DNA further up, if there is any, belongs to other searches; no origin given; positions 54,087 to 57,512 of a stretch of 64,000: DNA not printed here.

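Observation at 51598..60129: Terminator-insulated six-gene operon: pseudokinase, Hanks kinase, Upf1-like SF1 helicase, wHTH/acidic protein and two membrane proteins. Candidate undescribed defence/conflict system.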

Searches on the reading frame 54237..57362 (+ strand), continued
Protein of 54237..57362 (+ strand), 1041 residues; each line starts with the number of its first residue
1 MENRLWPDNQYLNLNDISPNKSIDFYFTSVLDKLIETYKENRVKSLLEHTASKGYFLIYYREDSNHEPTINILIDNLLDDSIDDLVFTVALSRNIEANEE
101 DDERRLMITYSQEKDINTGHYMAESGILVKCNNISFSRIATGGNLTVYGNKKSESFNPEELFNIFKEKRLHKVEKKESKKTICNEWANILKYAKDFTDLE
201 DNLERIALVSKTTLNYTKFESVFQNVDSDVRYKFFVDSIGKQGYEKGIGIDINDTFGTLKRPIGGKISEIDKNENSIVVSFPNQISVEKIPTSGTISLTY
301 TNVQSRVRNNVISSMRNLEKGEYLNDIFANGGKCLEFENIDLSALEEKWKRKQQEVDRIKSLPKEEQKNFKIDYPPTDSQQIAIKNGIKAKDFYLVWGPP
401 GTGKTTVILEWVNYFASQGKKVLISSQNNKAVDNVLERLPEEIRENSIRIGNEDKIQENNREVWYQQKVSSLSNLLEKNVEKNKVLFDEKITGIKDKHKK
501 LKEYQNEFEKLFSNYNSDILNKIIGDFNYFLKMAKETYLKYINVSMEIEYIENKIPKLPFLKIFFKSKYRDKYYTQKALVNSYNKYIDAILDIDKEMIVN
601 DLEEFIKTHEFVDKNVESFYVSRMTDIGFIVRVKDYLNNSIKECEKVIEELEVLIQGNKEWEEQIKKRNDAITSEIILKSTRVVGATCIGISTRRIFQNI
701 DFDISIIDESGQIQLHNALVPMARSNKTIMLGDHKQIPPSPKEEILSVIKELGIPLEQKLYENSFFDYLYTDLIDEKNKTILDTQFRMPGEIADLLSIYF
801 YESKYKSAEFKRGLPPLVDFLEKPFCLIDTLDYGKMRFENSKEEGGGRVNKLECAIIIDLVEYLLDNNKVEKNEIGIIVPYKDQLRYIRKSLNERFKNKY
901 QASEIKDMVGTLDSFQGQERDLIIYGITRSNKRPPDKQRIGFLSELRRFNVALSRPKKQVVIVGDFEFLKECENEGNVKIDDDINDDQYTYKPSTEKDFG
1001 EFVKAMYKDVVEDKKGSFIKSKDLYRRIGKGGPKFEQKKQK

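Call 60: get_annotated_region(hit=H1, flank=6000)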
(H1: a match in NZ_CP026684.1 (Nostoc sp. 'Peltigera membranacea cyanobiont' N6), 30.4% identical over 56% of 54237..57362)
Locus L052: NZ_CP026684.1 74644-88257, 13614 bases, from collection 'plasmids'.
description: Nostoc sp. 'Peltigera membranacea cyanobiont' N6 plasmid pNPM2, complete sequence
organism: Nostoc sp. 'Peltigera membranacea cyanobiont' N6 (NCBI taxid 1261031)
taxonomy: Bacteria; Cyanobacteriota; Cyanophyceae; Nostocales; Nostocaceae; Nostoc; Nostoc sp. 'Peltigera membranacea cyanobiont' N6
host: -; source: Lichen thallus,Peltigera membranacea thallus; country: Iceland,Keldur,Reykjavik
typing (MOB-suite, as given by PLSDB): conjugative; relaxase MOBP; mating-pair formation MPF_T
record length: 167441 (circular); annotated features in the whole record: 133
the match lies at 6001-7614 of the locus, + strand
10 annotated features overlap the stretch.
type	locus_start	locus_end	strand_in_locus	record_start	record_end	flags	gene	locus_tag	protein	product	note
CDS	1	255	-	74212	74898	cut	-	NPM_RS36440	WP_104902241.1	hypothetical protein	-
CDS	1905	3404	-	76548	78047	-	-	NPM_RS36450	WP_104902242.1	hypothetical protein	-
CDS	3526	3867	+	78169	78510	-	-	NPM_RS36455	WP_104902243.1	hypothetical protein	-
CDS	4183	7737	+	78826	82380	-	-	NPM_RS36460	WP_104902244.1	serine/threonine-protein kinase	-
CDS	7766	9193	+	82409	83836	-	-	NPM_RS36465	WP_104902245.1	phospholipase D-like domain-containing protein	-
CDS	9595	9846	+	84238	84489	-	-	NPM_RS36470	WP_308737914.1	hypothetical protein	-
CDS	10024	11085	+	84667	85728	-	-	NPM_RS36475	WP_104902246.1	cyclic GMP-AMP synthase DncV-like nucleotidyltransferase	-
CDS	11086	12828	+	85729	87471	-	-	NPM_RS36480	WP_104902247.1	E2/UBC family protein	-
CDS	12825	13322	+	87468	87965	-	-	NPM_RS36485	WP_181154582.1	Mov34/MPN/PAD-1 family protein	-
CDS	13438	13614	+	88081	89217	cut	-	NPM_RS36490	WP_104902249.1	HNH endonuclease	-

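Call 63: search_protein_families(library=pfam, proteins=[L052:7766-9193:+, L051:7446-8774:+, L052:4183-7737:+, L051:4297-7449:+, L051:9066-9410:+, L021:7509-11702:+], max_evalue=0.001)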
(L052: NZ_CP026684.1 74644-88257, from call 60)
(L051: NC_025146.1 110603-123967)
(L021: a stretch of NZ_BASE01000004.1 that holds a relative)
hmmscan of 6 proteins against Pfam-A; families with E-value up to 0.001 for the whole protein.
L052:7766-9193:+ (475 aa): 1 family
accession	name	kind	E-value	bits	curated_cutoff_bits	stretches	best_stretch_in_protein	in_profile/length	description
PF13091.12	PLDc_2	-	4.9e-11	43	27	1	337-464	2-123/132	PLD-like domain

L051:7446-8774:+ (442 aa): 0 families

L052:4183-7737:+ (1184 aa): 13 families
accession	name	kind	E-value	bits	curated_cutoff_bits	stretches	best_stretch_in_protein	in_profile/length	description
PF13086.12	AAA_11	-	2.5e-58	198.3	27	1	604-927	1-254/257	AAA domain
PF13087.12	AAA_12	-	1.6e-50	171.9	27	1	946-1145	1-194/195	AAA domain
PF00069.31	Pkinase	-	9e-42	143.7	31.7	1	13-225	1-208/263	Protein kinase domain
PF07714.23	PK_Tyr_Ser-Thr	-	1.9e-28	99.9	23.1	1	15-263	3-256/258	Protein tyrosine and serine/threonine kinase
PF13245.12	AAA_19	-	8.4e-11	42.6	25.1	1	609-926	1-132/134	AAA domain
PF13604.12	AAA_30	-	1e-10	42.1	27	1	605-664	2-60/191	AAA domain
PF01443.25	Viral_helicase1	-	3.2e-08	34.1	21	0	624-670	2-47/228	Viral superfamily 1 RNA helicase core domain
PF00580.27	UvrD-helicase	-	3.7e-06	27.3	23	1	606-836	2-186/271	UvrD/REP helicase N-terminal domain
PF04851.21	ResIII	-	3.7e-05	24.1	22.5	1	605-727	4-103/164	Type III restriction enzyme, res subunit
PF02562.22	PhoH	-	8.4e-05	22.6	27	1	608-668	7-66/205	PhoH-like protein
PF00270.35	DEAD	-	0.00012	22.3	26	0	609-696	4-92/167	DEAD/DEAH box helicase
PF05970.20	PIF1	-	0.00036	20.6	25.9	0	854-934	95-163/223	PIF1-like helicase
PF09848.15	SLFN-g3_helicase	-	0.00052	19.8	24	0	621-661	2-44/354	Schlafen group 3, DNA/RNA helicase domain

L051:4297-7449:+ (1050 aa): 16 families
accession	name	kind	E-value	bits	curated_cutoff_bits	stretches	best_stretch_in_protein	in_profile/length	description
PF13087.12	AAA_12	-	7.7e-52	176.1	27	1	817-1012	3-194/195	AAA domain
PF13086.12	AAA_11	-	5.7e-49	167.6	27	1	566-799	2-254/257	AAA domain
PF00069.31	Pkinase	-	8.2e-34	117.6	31.7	1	18-241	13-253/263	Protein kinase domain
PF07714.23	PK_Tyr_Ser-Thr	-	1.5e-20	74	23.1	1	24-208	23-206/258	Protein tyrosine and serine/threonine kinase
PF13245.12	AAA_19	-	1.6e-14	54.7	25.1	1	570-797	1-131/134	AAA domain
PF13604.12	AAA_30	-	1.6e-13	51.3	27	1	566-642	2-73/191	AAA domain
PF01443.25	Viral_helicase1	-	3.1e-10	40.7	21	0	755-797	55-99/228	Viral superfamily 1 RNA helicase core domain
PF00580.27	UvrD-helicase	-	3e-07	30.8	23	1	566-686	1-111/271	UvrD/REP helicase N-terminal domain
PF20720.3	nSTAND3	-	5.1e-06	26.7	27.2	1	567-701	3-145/155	Novel STAND NTPase 3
PF05127.21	NAT10_TcmA_helicase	-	5.5e-06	26.8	22.7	0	586-653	2-64/176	RNA cytidine acetyltransferase NAT10/TcmA, helicase domain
PF09848.15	SLFN-g3_helicase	-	6.9e-06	26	24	1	582-856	2-178/354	Schlafen group 3, DNA/RNA helicase domain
PF00004.35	AAA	-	8.2e-06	26.7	21.2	1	585-679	2-97/131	ATPase family associated with various cellular activities (AAA)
PF04851.21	ResIII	-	1.8e-05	25.1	22.5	1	565-681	3-121/164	Type III restriction enzyme, res subunit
PF24883.2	NPHP3_N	-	0.0002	22.1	24.8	0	572-610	10-51/164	Nephrocystin 3, N-terminal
PF01163.29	RIO1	-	0.0002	21.5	22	1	51-151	48-149/187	RIO domain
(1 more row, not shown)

L051:9066-9410:+ (114 aa): 0 families

L021:7509-11702:+ (1397 aa): 8 families
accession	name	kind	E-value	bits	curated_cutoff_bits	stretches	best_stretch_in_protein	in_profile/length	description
PF13087.12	AAA_12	-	1.3e-46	159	27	1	750-949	2-193/195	AAA domain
PF13086.12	AAA_11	-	3.9e-39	135.4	27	1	331-731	3-254/257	AAA domain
PF13245.12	AAA_19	-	1.7e-11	44.9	25.1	1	334-730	1-132/134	AAA domain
PF13604.12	AAA_30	-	5.1e-08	33.3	27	1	331-408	3-79/191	AAA domain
PF01443.25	Viral_helicase1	-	1.3e-06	28.8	21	0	349-375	2-29/228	Viral superfamily 1 RNA helicase core domain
PF00580.27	UvrD-helicase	-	5.5e-06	26.7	23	1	332-404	3-68/271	UvrD/REP helicase N-terminal domain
PF24409.1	wHTH-PRTase_assc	-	4.9e-05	23.7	27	1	1068-1124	2-59/83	wHTH-PRTase associated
PF04851.21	ResIII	-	0.00017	22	22.5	0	328-388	2-67/164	Type III restriction enzyme, res subunit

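Call 79: search_protein_families(library=padloc, alignment_id=A5, max_evalue=1e-10)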
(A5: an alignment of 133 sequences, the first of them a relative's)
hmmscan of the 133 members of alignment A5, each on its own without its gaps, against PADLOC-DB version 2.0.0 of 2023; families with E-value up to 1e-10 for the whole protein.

A. member 1, L003:5572-6399:+ (275 aa): 2 families
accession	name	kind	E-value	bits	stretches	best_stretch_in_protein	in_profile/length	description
PDLC02904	pVip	-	9.8e-14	49.5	1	8-115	8-117/262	Viperins associated with kinases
PDLC02903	pVip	-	2.1e-13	48.4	1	5-114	2-109/257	Viperins not associated with kinases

B. families by the number of members that match (of 133 scanned): 95 families (the first 25 are shown)
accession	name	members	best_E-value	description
PDLC01043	CorA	3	1.9e-23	CorA-like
PDLC01174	CorA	2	1.3e-18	CorA-like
PDLC04562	PDC-M29A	1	4.7e-133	-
PDLC01744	Cas1e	1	5.2e-130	-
PDLC00924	Cas1e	1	6.7e-111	"CRISPR-associated endonuclease Cas1, subtype I-E/ECOLI"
PDLC01332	Cas1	1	2e-108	"CAS-I,CAS-II,CAS-III,CAS-IV,CAS-V,CAS-VI; acquisition_1"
PDLC01087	C3a187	1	4.8e-105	NERD+UvrD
PDLC01013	Csm3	1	9e-100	Csm3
PDLC01407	Csm3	1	3e-99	"CAS-III-A,CAS-III-D; effector_G7"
PDLC04842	PDC-S04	1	1.2e-95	-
PDLC02114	Cas7_IIId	1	4.8e-91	-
PDLC01904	CARF5--CARF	1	1.5e-80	-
PDLC04977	PDC-S26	1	9.3e-77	-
PDLC04972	PDC-S26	1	1.6e-76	-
PDLC04841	PDC-S04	1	3.1e-75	-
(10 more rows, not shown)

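Call 83: search_protein_families(library=padloc, proteins=[L052:7766-9193:+, L051:7446-8774:+, L052:4183-7737:+, L051:4297-7449:+, L021:7509-11702:+], max_evalue=0.001)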
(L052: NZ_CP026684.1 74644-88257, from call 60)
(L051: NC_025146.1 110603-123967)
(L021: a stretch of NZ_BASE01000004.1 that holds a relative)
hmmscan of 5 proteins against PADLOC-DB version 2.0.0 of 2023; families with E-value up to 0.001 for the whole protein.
L052:7766-9193:+ (475 aa): 10 families
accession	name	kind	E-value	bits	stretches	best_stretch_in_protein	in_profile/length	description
PDLC03922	MkoB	-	4e-67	225.9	2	25-404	4-380/610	-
PDLC03924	MkoC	-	6.6e-18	62.2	1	303-463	964-1126/1136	-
PDLC03923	MkoB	-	4.1e-16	57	1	32-373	18-355/454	-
PDLC02614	DrmC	-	2.8e-08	31.7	1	340-462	30-141/153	DrmC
PDLC02585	DrmC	-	3.6e-07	28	1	333-465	107-237/253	DrmC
PDLC02591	DrmC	-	1.5e-06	25.6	1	294-461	76-239/260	DrmC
PDLC02597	DrmC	-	3.6e-06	25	1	336-465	101-227/242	DrmC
PDLC02587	DrmC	-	6.5e-06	23.3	1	389-465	174-248/267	DrmC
PDLC02612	DrmC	-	0.00066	17.3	0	356-460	114-212/235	DrmC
PDLC02976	WH_III-A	-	0.0008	18.1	1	66-114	21-69/104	-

L051:7446-8774:+ (442 aa): 2 families
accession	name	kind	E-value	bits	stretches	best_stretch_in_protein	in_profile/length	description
PDLC03923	MkoB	-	7.1e-48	161.7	1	14-430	3-418/454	-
PDLC03922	MkoB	-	1.1e-24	85.6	1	25-374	6-368/610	-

L052:4183-7737:+ (1184 aa): 40 families (the best 25 are shown)
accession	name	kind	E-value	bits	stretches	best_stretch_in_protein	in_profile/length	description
PDLC03920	MkoA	-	8.8e-214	711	1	8-1176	6-1106/1112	-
PDLC03921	MkoA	-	1.5e-142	475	1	57-1174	540-1592/1607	-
PDLC04138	mad6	-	7.2e-50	168.5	1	11-209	51-257/659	mads_6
PDLC04042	PD-T4-6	-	9.7e-47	158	1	6-273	4-277/292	-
PDLC04047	PD-T4-6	-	1.8e-44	150.1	1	6-241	5-239/327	-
PDLC04060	PD-T4-6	-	1.9e-43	147.1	1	5-322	2-324/486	-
PDLC04053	PD-T4-6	-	1.3e-41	141.1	1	11-269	9-272/311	-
PDLC04054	PD-T4-6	-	1.6e-39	134.3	1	3-206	3-208/347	-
PDLC04061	PD-T4-6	-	2.1e-38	131.1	1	9-227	14-236/510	-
PDLC04048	PD-T4-6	-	2.2e-38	130.6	1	5-232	4-230/354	-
PDLC04057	PD-T4-6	-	2.3e-38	130.4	1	5-219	2-215/443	-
PDLC04044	PD-T4-6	-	6.4e-36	122.3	1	11-346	32-365/372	-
PDLC03924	MkoC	-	4.3e-34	115.8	3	1022-1151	819-950/1136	-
PDLC04051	PD-T4-6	-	1.5e-33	114.5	1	10-297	31-318/476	-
PDLC04043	PD-T4-6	-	3.8e-31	106.6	1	10-201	14-207/452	-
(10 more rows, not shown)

L051:4297-7449:+ (1050 aa): 41 families (the best 25 are shown)
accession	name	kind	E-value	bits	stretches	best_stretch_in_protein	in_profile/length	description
PDLC03921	MkoA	-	2e-204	680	3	700-1041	1235-1597/1607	-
PDLC03920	MkoA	-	1.1e-190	634.6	1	11-1042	14-1108/1112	-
PDLC03924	MkoC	-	3.6e-41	139.3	3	892-1017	820-949/1136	-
PDLC04138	mad6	-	7.5e-39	132.1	1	18-216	65-270/659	mads_6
PDLC04047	PD-T4-6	-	1.8e-31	107.4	1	16-217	23-223/327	-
PDLC04042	PD-T4-6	-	4.4e-30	103.3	1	20-216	25-222/292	-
PDLC04060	PD-T4-6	-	9.3e-29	98.7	1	47-205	53-208/486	-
PDLC04053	PD-T4-6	-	8.1e-28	95.8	1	20-215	25-220/311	-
PDLC04061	PD-T4-6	-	4.9e-26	90.3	1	42-208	56-225/510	-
PDLC04044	PD-T4-6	-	3.2e-24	83.8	1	4-249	34-288/372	-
PDLC04057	PD-T4-6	-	4.9e-24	83.1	1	22-205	26-209/443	-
PDLC04054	PD-T4-6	-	3.4e-23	80.6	1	19-205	25-212/347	-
PDLC04048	PD-T4-6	-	3.6e-23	80.5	1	31-205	38-211/354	-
PDLC04052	PD-T4-6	-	5.6e-23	79.9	1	41-205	48-215/496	-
PDLC05009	PDC-S37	-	3.2e-21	72.9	2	757-1010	935-1195/1550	-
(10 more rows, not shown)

L021:7509-11702:+ (1397 aa): 11 families
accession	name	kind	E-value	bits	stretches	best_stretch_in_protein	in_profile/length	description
PDLC03920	MkoA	-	4.1e-106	354.5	1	239-971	532-1082/1112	-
PDLC03921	MkoA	-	7.2e-86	287.1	1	200-952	891-1569/1607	-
PDLC03924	MkoC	-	7.5e-44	148.1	3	256-655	167-569/1136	-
PDLC05009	PDC-S37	-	1.2e-15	54.5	2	689-943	935-1190/1550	-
PDLC03922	MkoB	-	1.9e-13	48.5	1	1045-1233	10-201/610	-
PDLC04140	mad8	-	1.9e-07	28.9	1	331-562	13-187/314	mads_8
PDLC00132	GajB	-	1.9e-06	24.9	1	343-399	14-71/625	UrvD helicase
PDLC03802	RTasHel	-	2.8e-06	24.5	1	332-394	8-69/675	DRT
PDLC02895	DpdJ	-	2.5e-05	19.3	0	861-947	372-451/2112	DpdJ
PDLC00122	GajB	-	0.00011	19.2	1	342-434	13-107/502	UrvD helicase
PDLC01439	typeIV_DinG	-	0.00017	18.4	0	323-411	12-100/575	CAS-IV-A; associated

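Call 88: find_related_loci(query=A2, collection=viral_contigs, flank=8000)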
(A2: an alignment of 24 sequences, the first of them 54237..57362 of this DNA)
Query A2 (1041 aa) in viral_contigs; peptide patterns used: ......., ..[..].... (x = any residue, [..] = any of these).
105 stretches matched a pattern, but none encodes a relative of the query by tblastn (E <= 1e-3).

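Call 89: search_dna_similar(query=window:54237-57362:+, collection=phages, mode=protein, max_rows=8)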
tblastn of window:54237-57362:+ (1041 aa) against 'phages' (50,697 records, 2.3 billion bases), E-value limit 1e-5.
Records with a match: 7; places in all: 7; records where one place covers at least 80% of the query: 0.
Best place of each record, by identity: <60% 7.
By first word of the organism name: Bacteriophage 3; Acinetobacter 2; Pseudomonas 1; Salmonella 1.
By host as written in the record: - 5; Pseudomonas aeruginosa strain 3-38 1; Salmonella enterica subsp. enterica serovar Kentucky 1.
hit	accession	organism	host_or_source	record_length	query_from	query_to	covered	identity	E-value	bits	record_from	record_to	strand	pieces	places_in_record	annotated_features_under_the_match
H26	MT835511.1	Bacteriophage sp.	human fecal samples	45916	360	969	59%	25.4%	2e-27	127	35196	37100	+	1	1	record has no annotation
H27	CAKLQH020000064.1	Acinetobacter phage MD-2021a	not known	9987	398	964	54%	27.1%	2e-23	114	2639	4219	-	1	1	putative helicase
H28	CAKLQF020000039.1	Acinetobacter phage MD-2021a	not known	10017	398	964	54%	27.1%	2e-23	114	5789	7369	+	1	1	putative helicase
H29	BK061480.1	Pseudomonas phage vB_PaeS-D14H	Pseudomonas aeruginosa strain 3-38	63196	677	964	28%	30.7%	5e-24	116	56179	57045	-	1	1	Nuclease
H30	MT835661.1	Bacteriophage sp.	human fecal samples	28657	663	978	30%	22.8%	1e-6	59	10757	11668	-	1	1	record has no annotation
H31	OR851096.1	Salmonella phage S.Kent 1-2-1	Salmonella enterica subsp. enterica ...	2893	701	970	26%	26.0%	1e-8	66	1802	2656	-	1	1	record has no annotation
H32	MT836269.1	Bacteriophage sp.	human fecal samples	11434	688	962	26%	24.0%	1e-6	59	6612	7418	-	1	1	record has no annotation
